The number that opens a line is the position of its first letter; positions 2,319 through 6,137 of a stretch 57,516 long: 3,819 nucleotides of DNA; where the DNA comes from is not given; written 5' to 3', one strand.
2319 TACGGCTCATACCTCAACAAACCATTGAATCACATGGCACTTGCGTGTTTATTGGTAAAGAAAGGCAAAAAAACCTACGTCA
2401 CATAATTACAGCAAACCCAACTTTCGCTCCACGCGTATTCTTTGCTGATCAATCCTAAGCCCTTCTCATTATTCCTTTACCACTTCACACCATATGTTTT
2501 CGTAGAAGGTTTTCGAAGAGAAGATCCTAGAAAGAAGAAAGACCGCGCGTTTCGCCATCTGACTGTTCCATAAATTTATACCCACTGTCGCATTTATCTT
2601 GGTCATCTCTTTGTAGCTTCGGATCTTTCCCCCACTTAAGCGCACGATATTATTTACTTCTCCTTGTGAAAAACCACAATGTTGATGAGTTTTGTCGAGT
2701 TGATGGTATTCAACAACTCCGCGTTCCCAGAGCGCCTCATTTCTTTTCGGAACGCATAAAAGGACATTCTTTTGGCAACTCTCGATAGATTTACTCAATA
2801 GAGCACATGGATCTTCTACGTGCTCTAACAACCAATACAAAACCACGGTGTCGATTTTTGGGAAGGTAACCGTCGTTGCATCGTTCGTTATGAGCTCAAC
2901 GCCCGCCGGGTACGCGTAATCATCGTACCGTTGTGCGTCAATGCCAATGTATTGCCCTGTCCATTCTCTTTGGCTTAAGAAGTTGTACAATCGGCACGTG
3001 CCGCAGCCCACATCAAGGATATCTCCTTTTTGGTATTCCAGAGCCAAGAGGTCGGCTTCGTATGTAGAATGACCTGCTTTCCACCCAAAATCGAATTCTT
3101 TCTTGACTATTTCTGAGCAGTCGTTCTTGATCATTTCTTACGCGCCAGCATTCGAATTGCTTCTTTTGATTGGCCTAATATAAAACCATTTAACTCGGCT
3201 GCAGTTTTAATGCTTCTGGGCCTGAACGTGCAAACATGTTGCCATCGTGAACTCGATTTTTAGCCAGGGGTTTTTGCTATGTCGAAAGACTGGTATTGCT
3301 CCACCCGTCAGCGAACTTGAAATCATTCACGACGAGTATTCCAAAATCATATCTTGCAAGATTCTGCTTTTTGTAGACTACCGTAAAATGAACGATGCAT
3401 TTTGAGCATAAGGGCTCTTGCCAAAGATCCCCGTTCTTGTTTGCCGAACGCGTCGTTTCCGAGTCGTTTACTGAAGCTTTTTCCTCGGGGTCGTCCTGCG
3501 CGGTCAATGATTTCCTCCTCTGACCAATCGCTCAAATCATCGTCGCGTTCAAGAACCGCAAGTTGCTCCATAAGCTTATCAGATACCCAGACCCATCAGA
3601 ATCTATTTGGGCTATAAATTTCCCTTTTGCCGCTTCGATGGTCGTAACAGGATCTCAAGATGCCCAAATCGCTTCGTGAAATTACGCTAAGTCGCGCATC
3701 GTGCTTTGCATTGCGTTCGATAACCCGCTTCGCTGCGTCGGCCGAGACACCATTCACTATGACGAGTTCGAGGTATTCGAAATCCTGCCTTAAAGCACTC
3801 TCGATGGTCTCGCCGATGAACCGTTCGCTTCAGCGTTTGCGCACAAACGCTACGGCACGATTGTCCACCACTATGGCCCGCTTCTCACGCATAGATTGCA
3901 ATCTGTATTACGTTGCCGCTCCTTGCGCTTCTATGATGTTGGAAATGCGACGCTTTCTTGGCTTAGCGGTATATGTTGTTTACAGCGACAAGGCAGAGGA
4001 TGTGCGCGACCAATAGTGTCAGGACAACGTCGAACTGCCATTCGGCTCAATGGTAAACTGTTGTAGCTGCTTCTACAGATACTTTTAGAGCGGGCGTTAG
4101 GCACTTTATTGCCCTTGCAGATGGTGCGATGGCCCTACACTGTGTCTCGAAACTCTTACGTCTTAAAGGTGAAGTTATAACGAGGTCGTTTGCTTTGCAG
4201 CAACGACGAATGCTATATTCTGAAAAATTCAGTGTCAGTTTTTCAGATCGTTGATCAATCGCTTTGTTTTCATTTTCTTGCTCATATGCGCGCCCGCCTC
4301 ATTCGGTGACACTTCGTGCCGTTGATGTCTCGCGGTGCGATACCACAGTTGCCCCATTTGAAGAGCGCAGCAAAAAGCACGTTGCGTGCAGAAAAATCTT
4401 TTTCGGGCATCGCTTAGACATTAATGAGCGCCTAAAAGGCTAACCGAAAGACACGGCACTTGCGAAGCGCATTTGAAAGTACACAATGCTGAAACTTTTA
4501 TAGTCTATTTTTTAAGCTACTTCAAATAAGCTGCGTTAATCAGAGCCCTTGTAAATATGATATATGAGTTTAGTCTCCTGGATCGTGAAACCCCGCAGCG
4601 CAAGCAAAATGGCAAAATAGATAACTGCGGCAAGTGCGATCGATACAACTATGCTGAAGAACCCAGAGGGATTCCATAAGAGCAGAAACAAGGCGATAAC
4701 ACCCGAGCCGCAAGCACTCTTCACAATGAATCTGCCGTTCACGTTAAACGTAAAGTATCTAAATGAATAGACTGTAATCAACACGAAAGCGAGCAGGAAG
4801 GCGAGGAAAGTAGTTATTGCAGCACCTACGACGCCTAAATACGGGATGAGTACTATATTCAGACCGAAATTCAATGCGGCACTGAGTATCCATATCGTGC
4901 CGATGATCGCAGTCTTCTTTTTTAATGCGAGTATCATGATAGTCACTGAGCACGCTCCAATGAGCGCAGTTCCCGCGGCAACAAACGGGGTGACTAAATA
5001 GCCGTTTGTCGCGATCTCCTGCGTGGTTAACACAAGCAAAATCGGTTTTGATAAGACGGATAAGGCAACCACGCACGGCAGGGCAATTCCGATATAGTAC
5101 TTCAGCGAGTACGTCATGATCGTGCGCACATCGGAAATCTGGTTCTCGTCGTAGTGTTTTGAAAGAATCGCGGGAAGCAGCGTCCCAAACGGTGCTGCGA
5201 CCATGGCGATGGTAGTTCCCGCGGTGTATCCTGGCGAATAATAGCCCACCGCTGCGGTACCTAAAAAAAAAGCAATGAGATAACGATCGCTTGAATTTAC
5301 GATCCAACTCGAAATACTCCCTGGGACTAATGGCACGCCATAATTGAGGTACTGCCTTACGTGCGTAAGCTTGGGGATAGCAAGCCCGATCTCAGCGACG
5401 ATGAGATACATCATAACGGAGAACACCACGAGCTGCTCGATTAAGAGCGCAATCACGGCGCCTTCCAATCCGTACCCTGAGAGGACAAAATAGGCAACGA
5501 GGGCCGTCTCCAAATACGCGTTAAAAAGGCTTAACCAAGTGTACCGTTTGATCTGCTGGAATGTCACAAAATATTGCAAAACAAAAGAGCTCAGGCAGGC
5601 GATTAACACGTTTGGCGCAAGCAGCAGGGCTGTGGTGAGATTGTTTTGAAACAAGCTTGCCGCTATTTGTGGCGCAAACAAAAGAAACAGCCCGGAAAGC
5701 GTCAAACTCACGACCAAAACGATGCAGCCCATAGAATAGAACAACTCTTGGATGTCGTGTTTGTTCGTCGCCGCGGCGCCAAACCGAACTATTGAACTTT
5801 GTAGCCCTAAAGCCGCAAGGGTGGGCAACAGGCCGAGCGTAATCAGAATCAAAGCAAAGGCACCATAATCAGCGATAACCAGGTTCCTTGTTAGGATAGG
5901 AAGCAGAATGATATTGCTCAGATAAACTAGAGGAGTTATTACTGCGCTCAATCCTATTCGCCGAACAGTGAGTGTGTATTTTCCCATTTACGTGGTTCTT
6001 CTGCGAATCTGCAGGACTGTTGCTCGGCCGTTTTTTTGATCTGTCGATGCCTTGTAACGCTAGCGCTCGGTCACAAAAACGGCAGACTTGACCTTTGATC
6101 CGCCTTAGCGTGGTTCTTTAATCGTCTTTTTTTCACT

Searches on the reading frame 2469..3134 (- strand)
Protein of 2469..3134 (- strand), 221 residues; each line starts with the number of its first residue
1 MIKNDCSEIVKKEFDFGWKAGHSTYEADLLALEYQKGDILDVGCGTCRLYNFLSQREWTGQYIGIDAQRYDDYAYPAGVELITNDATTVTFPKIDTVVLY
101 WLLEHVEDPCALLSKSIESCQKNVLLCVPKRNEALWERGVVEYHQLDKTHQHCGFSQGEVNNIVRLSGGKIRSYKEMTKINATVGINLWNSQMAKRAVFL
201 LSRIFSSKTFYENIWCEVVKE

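Call 44: search_protein_families(library=pfam, proteins=[window:2469-3134:-], max_evalue=0.001)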
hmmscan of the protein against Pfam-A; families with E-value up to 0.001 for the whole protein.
window:2469-3134:- (221 aa): 5 families
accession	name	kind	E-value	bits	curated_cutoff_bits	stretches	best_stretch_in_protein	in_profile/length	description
PF13489.12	Methyltransf_23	-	1.4e-09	38.3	27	1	33-157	20-147/164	Methyltransferase domain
PF08241.18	Methyltransf_11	-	1.6e-06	29.1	21.2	1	40-115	1-82/95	Methyltransferase domain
PF13649.12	Methyltransf_25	-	6e-06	27.3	27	1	39-110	1-81/97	Methyltransferase domain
PF08242.18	Methyltransf_12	-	0.00014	22.9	30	0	40-116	1-88/98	Methyltransferase domain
PF13847.12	Methyltransf_31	-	0.00042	20.5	27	0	38-114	6-95/145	Methyltransferase domain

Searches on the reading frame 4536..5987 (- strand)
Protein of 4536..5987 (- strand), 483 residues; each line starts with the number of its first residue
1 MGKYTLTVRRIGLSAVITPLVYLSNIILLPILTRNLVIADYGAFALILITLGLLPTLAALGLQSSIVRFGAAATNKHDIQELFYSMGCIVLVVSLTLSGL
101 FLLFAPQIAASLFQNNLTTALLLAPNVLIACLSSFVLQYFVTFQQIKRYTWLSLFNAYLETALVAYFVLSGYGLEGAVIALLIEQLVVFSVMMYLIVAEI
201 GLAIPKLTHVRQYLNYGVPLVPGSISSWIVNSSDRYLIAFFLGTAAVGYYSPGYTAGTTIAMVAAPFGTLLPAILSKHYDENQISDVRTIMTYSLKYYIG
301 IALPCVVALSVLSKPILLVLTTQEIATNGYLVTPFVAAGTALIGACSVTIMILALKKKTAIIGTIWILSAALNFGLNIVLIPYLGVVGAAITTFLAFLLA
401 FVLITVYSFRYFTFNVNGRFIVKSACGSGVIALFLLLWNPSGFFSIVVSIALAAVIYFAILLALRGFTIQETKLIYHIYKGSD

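Call 3: search_protein_families(library=pfam, proteins=[window:4536-5987:-], max_evalue=0.01)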
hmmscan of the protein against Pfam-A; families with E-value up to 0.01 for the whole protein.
window:4536-5987:- (483 aa): 2 families
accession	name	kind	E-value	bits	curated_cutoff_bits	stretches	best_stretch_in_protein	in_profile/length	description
PF01943.22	Polysacc_synt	-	1.4e-23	84.1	28.2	1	11-274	5-270/274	Polysaccharide biosynthesis protein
PF13440.11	Polysacc_synt_3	-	5.9e-21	75.4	23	1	31-323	1-286/293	Polysaccharide biosynthesis protein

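Call 4: search_protein_families(library=ncbifam, proteins=[window:4536-5987:-], max_evalue=0.01)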
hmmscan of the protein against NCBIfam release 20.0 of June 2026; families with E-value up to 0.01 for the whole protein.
window:4536-5987:- (483 aa): 1 family
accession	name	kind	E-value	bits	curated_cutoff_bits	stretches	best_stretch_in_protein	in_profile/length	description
NF050818.1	PolSacchBiosHfsF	equivalog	1.1e-21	77.4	700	1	29-464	24-460/468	polysaccharide biosynthesis protein HfsF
